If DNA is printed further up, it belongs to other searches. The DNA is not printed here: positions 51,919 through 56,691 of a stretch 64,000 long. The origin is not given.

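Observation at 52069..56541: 1490-aa STAND-type NTPase with an unassignable 440-aa N-terminal region: candidate Avs-like defence or signalling protein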

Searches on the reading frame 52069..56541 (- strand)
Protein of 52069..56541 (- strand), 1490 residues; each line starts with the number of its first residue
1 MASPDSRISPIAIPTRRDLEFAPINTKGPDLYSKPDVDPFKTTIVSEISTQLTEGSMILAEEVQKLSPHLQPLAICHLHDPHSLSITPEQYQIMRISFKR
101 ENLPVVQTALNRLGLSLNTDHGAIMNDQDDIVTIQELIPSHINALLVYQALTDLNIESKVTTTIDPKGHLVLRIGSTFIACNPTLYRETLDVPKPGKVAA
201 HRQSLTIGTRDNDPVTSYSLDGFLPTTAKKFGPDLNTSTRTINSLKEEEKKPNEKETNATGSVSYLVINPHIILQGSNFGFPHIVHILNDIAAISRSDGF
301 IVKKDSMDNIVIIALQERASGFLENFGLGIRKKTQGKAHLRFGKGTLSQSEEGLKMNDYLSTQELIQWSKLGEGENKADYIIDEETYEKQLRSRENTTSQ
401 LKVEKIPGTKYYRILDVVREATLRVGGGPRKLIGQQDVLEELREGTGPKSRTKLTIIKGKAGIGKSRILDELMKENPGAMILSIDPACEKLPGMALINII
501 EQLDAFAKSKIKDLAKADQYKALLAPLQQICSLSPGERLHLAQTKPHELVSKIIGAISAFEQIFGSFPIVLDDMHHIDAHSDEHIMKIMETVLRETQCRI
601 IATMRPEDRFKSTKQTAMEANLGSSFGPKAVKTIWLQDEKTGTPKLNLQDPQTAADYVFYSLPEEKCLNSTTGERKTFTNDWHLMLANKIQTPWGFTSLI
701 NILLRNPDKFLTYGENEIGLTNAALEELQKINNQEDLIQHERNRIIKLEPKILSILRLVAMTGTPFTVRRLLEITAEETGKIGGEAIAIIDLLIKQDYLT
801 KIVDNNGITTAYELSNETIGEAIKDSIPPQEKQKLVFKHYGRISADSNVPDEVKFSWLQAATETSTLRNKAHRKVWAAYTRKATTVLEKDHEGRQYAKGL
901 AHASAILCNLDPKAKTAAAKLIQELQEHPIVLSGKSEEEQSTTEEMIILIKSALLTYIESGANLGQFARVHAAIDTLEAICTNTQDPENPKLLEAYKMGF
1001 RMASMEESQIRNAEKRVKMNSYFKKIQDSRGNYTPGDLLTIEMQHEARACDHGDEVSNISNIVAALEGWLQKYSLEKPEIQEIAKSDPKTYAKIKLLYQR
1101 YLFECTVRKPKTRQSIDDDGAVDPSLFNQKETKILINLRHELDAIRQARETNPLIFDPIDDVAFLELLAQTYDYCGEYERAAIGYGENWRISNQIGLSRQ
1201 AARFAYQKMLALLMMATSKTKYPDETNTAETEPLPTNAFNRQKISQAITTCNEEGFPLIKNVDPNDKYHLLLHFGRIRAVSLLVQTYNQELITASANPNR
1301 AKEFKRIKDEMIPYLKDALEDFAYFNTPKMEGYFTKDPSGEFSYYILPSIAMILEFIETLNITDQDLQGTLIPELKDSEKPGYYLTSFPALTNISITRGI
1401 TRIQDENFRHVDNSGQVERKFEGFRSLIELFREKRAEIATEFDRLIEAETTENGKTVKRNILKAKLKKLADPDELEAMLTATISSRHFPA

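Call 5: search_protein_families(library=pfam, proteins=[window:52069-56541:-], max_evalue=1)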
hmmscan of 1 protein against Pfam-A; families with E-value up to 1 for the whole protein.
window:52069-56541:- (1490 aa): 5 families
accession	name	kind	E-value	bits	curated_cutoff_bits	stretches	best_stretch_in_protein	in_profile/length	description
PF13191.12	AAA_16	-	1.4e-08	35.8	32.6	1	432-585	2-152/167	AAA ATPase domain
PF13401.12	AAA_22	-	0.015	16.1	27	1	452-606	5-124/130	AAA domain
PF20720.3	nSTAND3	-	0.094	12.9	27.2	0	452-474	17-39/155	Novel STAND NTPase 3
PF05729.18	NACHT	-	0.11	12.7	26.7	0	454-474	2-22/167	NACHT domain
PF13671.12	AAA_33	-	0.16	12.7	27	1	454-495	1-41/143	AAA domain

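Call 6: search_protein_families(library=padloc, proteins=[window:52069-56541:-], max_evalue=1)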
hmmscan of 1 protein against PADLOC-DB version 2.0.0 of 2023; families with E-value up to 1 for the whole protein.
window:52069-56541:- (1490 aa): 0 families

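Call 7: search_protein_families(library=ncbifam, proteins=[window:52069-56541:-], max_evalue=1)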
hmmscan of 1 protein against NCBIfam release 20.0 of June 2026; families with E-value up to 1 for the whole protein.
window:52069-56541:- (1490 aa): 1 family
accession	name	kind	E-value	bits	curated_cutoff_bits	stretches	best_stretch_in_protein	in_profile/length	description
TIGR03903.1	TOMM_kin_cyc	equivalog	0.045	11.5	705.75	1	449-611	502-681/1267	TOMM system kinase/cyclase fusion protein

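Call 10: find_homologous_proteins(query=window:52069-56541:-)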
Query window:52069-56541:- (1490 aa): 2 proteins with E <= 0.001 among 8000 candidates.
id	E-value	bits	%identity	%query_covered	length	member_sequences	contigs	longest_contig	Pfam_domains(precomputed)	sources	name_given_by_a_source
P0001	0.0e+0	3356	100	100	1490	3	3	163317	PF13191.13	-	-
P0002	0.0e+0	1552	51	100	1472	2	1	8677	PF13191.13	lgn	-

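Call 12: find_encoding_contigs(protein=P0002, flank=10000)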
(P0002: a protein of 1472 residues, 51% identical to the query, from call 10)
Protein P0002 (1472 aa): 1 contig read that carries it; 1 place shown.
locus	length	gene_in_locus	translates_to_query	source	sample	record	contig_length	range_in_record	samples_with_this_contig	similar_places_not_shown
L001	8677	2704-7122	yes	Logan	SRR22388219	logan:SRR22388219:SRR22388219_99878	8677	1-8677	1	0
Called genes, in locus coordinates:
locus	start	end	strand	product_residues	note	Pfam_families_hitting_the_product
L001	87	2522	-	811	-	-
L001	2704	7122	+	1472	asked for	PF13191:AAA_16 (weak)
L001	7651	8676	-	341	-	?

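Call 13: find_encoding_contigs(protein=P0001, flank=10000)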
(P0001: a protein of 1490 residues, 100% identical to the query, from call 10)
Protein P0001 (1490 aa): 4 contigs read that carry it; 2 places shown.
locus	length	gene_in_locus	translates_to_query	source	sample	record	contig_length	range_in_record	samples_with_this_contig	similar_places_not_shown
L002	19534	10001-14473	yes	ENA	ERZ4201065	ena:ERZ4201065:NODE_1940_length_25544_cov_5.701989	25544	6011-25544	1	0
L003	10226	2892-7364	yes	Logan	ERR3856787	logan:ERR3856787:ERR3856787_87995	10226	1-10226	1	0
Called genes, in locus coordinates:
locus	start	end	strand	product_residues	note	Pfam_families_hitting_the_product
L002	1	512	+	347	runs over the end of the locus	PF17773:UPF0176_N, PF00581:Rhodanese, PF12368:Rhodanese_C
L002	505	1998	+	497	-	PF00890:FAD_binding_2, PF02910:Succ_DH_flav_C (weak)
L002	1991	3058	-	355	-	PF03462:PCRF, PF00472:RF-1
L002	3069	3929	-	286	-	PF17827:PrmC_N, PF05175:MTS, PF06325:PrmA (faint), PF13649:Methyltransf_25 (weak), PF13847:Methyltransf_31 (weak)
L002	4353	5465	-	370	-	PF25302:NADase_transloc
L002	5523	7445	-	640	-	PF02518:HATPase_c, PF00204:DNA_gyraseB, PF01751:Toprim, PF00986:DNA_gyraseB_C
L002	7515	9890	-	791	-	-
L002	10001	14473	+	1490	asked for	PF13191:AAA_16 (weak)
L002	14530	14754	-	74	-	-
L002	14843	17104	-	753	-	PF19044:P-loop_TraG (weak), PF01935:DUF87 (weak), PF12846:AAA_10 (faint), PF19044:P-loop_TraG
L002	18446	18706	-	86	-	-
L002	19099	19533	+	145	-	?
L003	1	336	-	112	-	?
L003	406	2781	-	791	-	-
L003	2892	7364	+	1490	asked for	PF13191:AAA_16 (weak)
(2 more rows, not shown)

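Call 18: find_related_loci(query=A1, collection=genome_contigs, flank=10000)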
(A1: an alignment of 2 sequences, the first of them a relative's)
Query A1 (1490 aa) in genome_contigs; peptide patterns used: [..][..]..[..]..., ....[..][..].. (x = any residue, [..] = any of these).
255 stretches matched a pattern, but none encodes a relative of the query by tblastn (E <= 1e-3).

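Call 25: find_homologous_proteins(query=A2, max_evalue=0.001)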
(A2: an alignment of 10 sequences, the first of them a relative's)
Query A2 (10 sequences) (1490 aa, profile of the alignment): 10 proteins with E <= 0.001 among 8000 candidates.
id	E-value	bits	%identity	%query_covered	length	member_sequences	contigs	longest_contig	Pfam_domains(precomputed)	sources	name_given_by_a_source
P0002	0.0e+0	1620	51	100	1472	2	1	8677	PF13191.13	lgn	-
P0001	0.0e+0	1586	100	100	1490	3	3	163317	PF13191.13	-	-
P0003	1.8e-7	47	48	2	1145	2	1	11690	PF00515.35,PF13424.13,PF00211.26,PF07719.24,PF13191.13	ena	-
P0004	2.2e-5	41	29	5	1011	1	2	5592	PF00486.35,PF13191.13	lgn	-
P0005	2.8e-5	40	24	14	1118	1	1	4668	PF00536.38,PF13424.13,PF13401.13,PF00211.26,PF07647.25,PF13191.13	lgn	-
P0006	1.5e-4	38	29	6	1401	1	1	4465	PF07714.24,PF00069.32,PF14531.13,PF00211.26,PF13191.13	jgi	jgi:serine/threonine protein kinase/tetratricopeptide (TPR) repeat protein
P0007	2.1e-4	37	24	12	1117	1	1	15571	PF00536.38,PF13424.13,PF13401.13,PF00211.26,PF07647.25,PF13191.13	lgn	-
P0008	2.4e-4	37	29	8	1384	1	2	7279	PF13240.12,PF12773.14,PF00496.28,PF00211.26,PF13191.13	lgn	-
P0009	4.4e-4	36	23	12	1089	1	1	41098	PF13431.13,PF13414.13,PF13176.13,PF24885.2,PF13428.13,PF13191.13,PF13374.13,PF14559.13,PF17874.8,PF00515.35,PF13424.13,PF14938.13,PF13432.13,PF00211.26,PF13181.13,PF07719.24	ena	-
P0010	7.5e-4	35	24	10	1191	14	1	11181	PF13240.12,PF17874.8,PF12773.14,PF00515.35,PF13424.13,PF00211.26,PF13248.12,PF07719.24,PF13191.13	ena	-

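Call 47: search_solved_structures(query=A2, max_evalue=1, show_alignments=1)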
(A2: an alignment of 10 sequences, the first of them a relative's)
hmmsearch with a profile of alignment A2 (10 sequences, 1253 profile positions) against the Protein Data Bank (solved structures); distinct sequences matched with E-value up to 1: 13.
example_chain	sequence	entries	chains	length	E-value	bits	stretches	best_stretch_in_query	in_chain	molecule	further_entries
9qlv_A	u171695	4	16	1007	0.018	15.9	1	246-301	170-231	Disease resistance protein ADR2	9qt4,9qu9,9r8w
4f4j_A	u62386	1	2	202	0.14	13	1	275-309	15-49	Guanylate kinase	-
6mfu_A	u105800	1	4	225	0.16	12.8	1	267-310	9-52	Guanylate kinase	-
1gky_A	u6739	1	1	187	0.21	12.4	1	279-311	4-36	GUANYLATE KINASE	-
1zv1_A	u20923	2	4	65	0.23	12.2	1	506-546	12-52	Doublesex protein | Protein doublesex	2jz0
1ex6_A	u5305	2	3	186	0.25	12.1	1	280-311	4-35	GUANYLATE KINASE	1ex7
4mtd_A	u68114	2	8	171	0.28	12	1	567-637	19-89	Zinc uptake regulation protein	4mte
3a8t_A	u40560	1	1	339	0.28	11.9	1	274-308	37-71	Adenylate isopentenyltransferase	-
6c2u_A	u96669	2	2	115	0.29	11.9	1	238-300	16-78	phosphate-loop protein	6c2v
3lnc_A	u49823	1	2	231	0.37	11.5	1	279-312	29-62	Guanylate kinase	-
2jz1_A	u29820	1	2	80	0.38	11.5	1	506-546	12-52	Protein doublesex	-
7bi2_A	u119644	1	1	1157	0.64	10.8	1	685-747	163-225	Phosphatidylinositol 4-phosphate 3-kinase C2 domain-containing subunit alpha,Phosphatidyli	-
4zpx_A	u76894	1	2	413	0.94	10.2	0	255-317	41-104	ATP-dependent protease Lon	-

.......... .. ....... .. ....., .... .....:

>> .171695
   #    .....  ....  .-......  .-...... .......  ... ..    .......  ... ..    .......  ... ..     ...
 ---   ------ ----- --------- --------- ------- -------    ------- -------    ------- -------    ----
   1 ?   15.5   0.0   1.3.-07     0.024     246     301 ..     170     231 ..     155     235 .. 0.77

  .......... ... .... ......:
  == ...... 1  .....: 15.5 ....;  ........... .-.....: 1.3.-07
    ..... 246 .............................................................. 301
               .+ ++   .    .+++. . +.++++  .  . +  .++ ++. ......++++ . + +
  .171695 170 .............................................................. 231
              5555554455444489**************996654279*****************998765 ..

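Call 60: search_protein_families(library=pfam, alignment_id=A6, max_evalue=0.01)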
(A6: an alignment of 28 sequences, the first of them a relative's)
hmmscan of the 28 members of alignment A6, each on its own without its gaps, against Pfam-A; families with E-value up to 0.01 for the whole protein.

A. member 1, P0001 (1490 aa): 1 family
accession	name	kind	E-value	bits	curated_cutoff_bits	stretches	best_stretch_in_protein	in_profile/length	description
PF13191.12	AAA_16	-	1.4e-08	35.8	32.6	1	432-585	2-152/167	AAA ATPase domain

B. families by the number of members that match (of 28 scanned): 16 families
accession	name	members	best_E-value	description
PF13191.12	AAA_16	25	2.9e-12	AAA ATPase domain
PF13401.12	AAA_22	22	6.3e-09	AAA domain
PF24883.2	NPHP3_N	3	1e-05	Nephrocystin 3, N-terminal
PF01637.24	ATPase_2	3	0.00034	ATPase domain predominantly from Archaea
PF00931.28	NB-ARC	3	0.0025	NB-ARC domain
PF13671.12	AAA_33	2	0.0014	AAA domain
PF05729.18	NACHT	2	0.0019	NACHT domain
PF07719.23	TPR_2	1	2.8e-05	Tetratricopeptide repeat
PF01443.25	Viral_helicase1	1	0.0024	Viral superfamily 1 RNA helicase core domain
PF13479.12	AAA_24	1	0.0035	AAA domain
PF09848.15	SLFN-g3_helicase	1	0.0038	Schlafen group 3, DNA/RNA helicase domain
PF22495.2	HTH_92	1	0.0039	RsaL-like HTH domain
PF13181.12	TPR_8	1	0.0049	Tetratricopeptide repeat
PF13245.12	AAA_19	1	0.0051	AAA domain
PF25228.1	Lips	1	0.0091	Lips protein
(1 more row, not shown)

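Call 61: search_protein_families(library=padloc, alignment_id=A6, max_evalue=0.01)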
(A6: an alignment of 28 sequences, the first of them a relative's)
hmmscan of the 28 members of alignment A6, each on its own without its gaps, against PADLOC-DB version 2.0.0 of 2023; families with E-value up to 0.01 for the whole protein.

A. member 1, P0001 (1490 aa): 0 families

B. families by the number of members that match (of 28 scanned): 7 families
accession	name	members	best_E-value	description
PDLC05065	PDC-S68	1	0.00057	-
PDLC00266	PtuA1|PtuA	1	0.00059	AAA ATPase domain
PDLC00283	PtuA1|PtuA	1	0.0021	AAA ATPase domain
PDLC04682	PDC-M49B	1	0.0025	-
PDLC00244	LmuA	1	0.0047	DUF4297 domain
PDLC04476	PDC-M16A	1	0.0084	-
PDLC00303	PtuA1|PtuA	1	0.0093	AAA ATPase domain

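Call 85: find_related_loci(query=A2, collection=viral_contigs, flank=8000)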
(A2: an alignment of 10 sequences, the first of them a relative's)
Query A2 (1490 aa) in viral_contigs; peptide patterns used: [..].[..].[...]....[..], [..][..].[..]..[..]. (x = any residue, [..] = any of these).
129 stretches matched a pattern, but none encodes a relative of the query by tblastn (E <= 1e-3).

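Call 87: find_related_loci(query=A2, collection=metagenome_contigs, flank=10000)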
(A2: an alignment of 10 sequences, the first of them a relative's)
Query A2 (1490 aa) in metagenome_contigs; peptide patterns used: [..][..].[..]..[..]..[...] (x = any residue, [..] = any of these).
115 stretches matched a pattern; 2 encode a relative of the query (tblastn E <= 1e-3); 2 distinct loci.
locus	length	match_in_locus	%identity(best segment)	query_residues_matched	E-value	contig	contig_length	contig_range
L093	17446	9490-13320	24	56-1404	2e-79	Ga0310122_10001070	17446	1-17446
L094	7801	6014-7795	25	287-901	3e-42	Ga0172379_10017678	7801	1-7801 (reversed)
